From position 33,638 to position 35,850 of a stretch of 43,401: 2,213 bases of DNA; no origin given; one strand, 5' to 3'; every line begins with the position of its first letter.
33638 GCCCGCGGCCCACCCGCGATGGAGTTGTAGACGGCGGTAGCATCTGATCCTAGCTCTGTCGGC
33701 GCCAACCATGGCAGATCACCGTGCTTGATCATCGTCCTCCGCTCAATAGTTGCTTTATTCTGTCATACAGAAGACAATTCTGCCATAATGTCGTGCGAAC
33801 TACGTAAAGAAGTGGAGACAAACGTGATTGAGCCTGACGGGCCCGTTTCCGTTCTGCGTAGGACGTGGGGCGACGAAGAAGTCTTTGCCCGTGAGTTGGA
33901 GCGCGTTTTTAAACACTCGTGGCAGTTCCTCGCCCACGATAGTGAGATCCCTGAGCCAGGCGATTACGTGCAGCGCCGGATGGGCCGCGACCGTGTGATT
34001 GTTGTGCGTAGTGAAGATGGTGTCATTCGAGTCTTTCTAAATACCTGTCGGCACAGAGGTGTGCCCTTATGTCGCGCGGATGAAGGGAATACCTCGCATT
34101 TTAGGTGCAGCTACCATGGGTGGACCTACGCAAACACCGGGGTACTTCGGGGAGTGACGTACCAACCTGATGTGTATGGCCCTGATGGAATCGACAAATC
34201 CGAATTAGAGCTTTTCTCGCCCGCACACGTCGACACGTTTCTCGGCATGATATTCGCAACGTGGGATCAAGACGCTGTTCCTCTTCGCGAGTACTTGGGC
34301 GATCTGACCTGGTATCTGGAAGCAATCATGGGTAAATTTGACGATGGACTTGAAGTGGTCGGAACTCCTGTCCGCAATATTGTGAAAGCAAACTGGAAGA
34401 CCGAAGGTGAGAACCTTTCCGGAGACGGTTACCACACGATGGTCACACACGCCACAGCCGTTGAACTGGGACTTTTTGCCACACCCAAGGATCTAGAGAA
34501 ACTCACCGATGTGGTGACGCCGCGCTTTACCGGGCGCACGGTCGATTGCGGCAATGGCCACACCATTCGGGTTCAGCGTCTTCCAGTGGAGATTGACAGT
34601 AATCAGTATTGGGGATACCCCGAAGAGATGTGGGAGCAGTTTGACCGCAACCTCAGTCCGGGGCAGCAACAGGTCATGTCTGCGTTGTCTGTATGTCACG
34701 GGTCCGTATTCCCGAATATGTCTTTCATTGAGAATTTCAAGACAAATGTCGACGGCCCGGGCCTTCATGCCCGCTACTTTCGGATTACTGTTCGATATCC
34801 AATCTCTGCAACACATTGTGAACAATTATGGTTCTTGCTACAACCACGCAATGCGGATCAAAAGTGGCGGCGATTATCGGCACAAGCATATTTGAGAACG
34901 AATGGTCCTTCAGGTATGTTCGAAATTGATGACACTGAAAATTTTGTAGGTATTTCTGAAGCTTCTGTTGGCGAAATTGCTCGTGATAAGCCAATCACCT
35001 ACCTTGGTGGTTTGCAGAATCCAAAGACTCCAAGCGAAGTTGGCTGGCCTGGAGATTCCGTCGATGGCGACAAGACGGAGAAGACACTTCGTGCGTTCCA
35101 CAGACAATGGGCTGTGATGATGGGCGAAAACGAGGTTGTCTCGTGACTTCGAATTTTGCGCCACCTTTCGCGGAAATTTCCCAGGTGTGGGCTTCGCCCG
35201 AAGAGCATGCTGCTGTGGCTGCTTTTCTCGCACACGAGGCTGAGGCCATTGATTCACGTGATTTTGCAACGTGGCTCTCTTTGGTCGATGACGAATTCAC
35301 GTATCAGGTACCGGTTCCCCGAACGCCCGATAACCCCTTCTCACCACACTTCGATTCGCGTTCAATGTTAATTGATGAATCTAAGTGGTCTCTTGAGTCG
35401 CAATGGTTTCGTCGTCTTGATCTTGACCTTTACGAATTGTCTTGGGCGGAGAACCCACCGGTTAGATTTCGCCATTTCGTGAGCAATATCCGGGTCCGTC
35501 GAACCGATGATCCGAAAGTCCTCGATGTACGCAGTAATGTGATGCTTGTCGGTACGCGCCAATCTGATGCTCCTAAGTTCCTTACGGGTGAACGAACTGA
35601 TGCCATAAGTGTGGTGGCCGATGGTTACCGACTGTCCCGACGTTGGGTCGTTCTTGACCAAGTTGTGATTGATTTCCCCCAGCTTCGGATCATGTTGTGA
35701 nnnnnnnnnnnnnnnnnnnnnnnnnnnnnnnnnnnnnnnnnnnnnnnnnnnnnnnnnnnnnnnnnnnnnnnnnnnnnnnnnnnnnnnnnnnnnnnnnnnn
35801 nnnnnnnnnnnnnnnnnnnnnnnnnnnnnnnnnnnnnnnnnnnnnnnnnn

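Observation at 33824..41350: Ten-gene Rieske-dioxygenase operon with an unusual mix of ring-cleavage and C-N-processing enzymes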

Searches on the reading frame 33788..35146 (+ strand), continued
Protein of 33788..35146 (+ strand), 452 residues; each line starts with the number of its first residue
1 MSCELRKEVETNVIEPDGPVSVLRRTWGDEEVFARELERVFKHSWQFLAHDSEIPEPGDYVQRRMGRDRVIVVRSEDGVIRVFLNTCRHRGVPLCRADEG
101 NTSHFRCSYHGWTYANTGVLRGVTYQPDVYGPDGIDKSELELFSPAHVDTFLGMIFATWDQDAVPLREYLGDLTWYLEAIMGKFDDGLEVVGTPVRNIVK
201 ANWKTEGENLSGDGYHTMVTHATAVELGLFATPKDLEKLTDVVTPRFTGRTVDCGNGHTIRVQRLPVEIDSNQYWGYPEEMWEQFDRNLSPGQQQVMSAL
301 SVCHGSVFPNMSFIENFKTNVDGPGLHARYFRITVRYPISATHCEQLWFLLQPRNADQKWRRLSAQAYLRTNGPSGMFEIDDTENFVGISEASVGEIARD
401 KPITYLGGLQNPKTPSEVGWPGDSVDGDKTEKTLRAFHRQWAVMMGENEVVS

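Call 59: search_protein_families(library=pfam, proteins=[L008:16725-18161:+], max_evalue=0.001)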
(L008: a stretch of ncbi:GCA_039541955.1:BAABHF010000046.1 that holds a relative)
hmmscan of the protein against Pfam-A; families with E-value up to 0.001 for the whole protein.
L008:16725-18161:+ (478 aa): 1 family
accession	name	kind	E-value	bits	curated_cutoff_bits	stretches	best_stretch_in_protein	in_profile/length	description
PF00171.27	Aldedh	-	2.6e-147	491.5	23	1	19-472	6-460/461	Aldehyde dehydrogenase family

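Call 93: find_encoding_contigs(protein=P0083, flank=10000, max_places=1)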
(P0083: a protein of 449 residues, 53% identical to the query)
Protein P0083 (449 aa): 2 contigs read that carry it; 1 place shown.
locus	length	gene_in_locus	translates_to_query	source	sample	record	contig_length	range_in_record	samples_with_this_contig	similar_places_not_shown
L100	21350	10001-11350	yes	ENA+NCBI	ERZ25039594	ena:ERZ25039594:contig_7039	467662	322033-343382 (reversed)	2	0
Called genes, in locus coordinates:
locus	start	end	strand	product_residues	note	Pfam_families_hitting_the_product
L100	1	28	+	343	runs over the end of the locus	PF02608:Bmp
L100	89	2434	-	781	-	PF01315:Ald_Xan_dh_C, PF02738:MoCoBD_1, PF20256:MoCoBD_2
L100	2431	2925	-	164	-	PF00111:Fer2 (weak), PF01799:Fer2_2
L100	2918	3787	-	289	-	PF00941:FAD_binding_5, PF03450:CO_deh_flav_C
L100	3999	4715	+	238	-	PF00106:adh_short, PF08659:KR (weak), PF13561:adh_short_C2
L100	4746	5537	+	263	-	PF04199:Cyclase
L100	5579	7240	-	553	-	PF02776:TPP_enzyme_N, PF00205:TPP_enzyme_M, PF02775:TPP_enzyme_C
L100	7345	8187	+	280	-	PF03446:NAD_binding_2, PF14833:NAD_binding_11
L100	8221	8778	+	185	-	PF00866:Ring_hydroxyl_B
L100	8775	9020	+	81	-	-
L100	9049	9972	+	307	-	PF00903:Glyoxalase, PF13669:Glyoxalase_4 (faint), PF18029:Glyoxalase_6 (faint), PF22677:Ble-like_N (faint), PF22247:Diox-like_N, PF00903:Glyoxalase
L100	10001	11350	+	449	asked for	PF00355:Rieske, PF00848:Ring_hydroxyl_A (weak)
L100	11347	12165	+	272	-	PF00392:GntR, PF13545:HTH_Crp_2, PF09339:HTH_IclR (weak), PF25213:HVO_A0261_N (weak), PF01978:TrmB (weak), PF08279:HTH_11 (weak), PF13551:HTH_29 (weak), PF07702:UTRA, +3 more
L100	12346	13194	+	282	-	PF04199:Cyclase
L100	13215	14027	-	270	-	PF00106:adh_short, PF08659:KR, PF01370:Epimerase (weak), PF13561:adh_short_C2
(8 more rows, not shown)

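Call 94: find_encoding_contigs(protein=P0105, flank=10000, max_places=1)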
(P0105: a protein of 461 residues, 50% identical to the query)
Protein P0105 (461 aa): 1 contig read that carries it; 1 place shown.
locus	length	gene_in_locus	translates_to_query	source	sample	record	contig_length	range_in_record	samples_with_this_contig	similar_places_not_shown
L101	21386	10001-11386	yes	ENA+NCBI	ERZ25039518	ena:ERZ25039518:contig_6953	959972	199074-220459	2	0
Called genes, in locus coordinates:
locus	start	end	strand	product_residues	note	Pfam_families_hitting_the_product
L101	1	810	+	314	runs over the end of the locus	PF00795:CN_hydrolase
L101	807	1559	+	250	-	PF00392:GntR, PF07702:UTRA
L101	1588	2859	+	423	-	PF01546:Peptidase_M20 (weak)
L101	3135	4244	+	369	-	PF09084:NMT1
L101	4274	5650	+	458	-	PF00296:Bac_luciferase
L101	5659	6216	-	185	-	PF06240:COXG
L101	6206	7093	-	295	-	PF00941:FAD_binding_5, PF03450:CO_deh_flav_C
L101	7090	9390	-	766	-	PF01315:Ald_Xan_dh_C, PF02738:MoCoBD_1, PF20256:MoCoBD_2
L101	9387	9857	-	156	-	PF00111:Fer2, PF13085:Fer2_3 (weak), PF01799:Fer2_2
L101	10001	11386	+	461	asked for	PF00355:Rieske, PF00848:Ring_hydroxyl_A (weak)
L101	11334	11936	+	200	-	PF00866:Ring_hydroxyl_B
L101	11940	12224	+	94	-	-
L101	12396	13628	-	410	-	PF07992:Pyr_redox_2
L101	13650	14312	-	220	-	-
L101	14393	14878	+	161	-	PF02577:BFN_dom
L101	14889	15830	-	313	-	PF01820:Dala_Dala_lig_N, PF02655:ATP-grasp_3, PF02786:CPSase_L_D2 (weak), PF07478:Dala_Dala_lig_C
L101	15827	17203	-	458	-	PF00155:Aminotran_1_2, PF12897:Asp_aminotransf (faint)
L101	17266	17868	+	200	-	PF13548:DUF4126 (weak)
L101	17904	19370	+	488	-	PF01663:Phosphodiest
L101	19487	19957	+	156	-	PF04138:GtrA_DPMS_TM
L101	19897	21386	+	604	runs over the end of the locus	-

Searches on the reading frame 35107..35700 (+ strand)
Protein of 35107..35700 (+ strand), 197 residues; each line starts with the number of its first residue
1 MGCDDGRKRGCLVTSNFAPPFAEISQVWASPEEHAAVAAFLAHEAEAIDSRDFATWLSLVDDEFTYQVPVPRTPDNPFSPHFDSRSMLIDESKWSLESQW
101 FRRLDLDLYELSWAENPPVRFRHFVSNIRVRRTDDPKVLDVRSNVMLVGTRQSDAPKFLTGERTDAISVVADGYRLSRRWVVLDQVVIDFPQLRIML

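Call 5: search_protein_families(library=pfam, proteins=[window:35107-35700:+], max_evalue=0.01)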
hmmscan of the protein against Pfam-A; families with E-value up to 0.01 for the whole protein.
window:35107-35700:+ (197 aa): 1 family
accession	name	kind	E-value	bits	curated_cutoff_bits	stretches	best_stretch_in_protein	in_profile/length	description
PF00866.24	Ring_hydroxyl_B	-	2e-25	89.9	27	1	43-189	1-143/144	Ring hydroxylating beta subunit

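Call 6: search_protein_families(library=ncbifam, proteins=[window:35107-35700:+], max_evalue=0.01)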
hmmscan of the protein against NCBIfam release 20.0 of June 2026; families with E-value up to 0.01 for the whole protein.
window:35107-35700:+ (197 aa): 5 families
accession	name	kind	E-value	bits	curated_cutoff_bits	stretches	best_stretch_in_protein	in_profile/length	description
NF007479.0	PRK10069.1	subfamily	8.2e-35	120.5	145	1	27-197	14-185/185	3-phenylpropionate/cinnamic acid dioxygenase subunit beta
NF042947.1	3PPDioc_HcaF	equivalog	5e-23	81.9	230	1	30-196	5-171/172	3-phenylpropionate/cinnamic acid dioxygenase subunit beta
TIGR03231.1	anthran_1_2_B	equivalog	1.3e-06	28.7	213.5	1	38-188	2-146/155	anthranilate 1,2-dioxygenase small subunit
TIGR03232.1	benzo_1_2_benB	equivalog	1.6e-06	28.1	225.55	1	37-185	1-143/155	benzoate 1,2-dioxygenase small subunit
NF041685.1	ant_diox_AndAd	equivalog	6.3e-05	22.6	230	1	120-186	79-145/155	anthranilate 1,2-dioxygenase small subunit AndAd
